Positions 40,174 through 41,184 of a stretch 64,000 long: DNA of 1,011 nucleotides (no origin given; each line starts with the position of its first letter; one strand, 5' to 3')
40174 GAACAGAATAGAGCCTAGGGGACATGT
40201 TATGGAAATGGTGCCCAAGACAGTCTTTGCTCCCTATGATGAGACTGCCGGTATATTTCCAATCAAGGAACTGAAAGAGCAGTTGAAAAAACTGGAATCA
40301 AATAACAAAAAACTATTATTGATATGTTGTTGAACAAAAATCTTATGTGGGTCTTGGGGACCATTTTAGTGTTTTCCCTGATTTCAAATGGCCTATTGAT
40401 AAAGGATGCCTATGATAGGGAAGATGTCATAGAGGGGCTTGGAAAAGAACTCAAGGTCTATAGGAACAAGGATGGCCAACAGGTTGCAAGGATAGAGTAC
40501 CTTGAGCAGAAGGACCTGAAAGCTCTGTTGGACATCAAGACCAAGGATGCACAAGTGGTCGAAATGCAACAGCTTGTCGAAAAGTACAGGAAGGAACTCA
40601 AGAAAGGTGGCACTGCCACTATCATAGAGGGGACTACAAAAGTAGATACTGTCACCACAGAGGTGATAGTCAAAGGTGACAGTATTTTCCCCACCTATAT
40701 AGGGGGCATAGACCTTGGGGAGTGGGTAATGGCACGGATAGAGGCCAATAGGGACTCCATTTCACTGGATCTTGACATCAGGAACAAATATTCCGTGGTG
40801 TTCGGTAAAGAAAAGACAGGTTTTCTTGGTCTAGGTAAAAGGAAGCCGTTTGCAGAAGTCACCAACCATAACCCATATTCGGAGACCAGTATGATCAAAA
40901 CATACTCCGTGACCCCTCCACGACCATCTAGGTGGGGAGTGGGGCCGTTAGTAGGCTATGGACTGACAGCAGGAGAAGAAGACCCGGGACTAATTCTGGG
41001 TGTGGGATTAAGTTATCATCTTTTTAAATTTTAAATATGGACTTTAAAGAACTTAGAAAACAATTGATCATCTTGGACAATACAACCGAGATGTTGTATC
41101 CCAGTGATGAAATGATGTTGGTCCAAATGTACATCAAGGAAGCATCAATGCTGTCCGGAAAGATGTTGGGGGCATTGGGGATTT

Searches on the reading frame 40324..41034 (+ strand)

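Call 37: search_protein_families(library=phrogs, proteins=[window:40324-41034:+], max_evalue=0.00001)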
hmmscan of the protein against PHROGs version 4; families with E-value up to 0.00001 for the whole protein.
window:40324-41034:+ (236 aa): 1 family
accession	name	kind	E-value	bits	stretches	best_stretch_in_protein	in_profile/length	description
phrog_14997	-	unknown function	6.9e-34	118.4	1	39-236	52-253/253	-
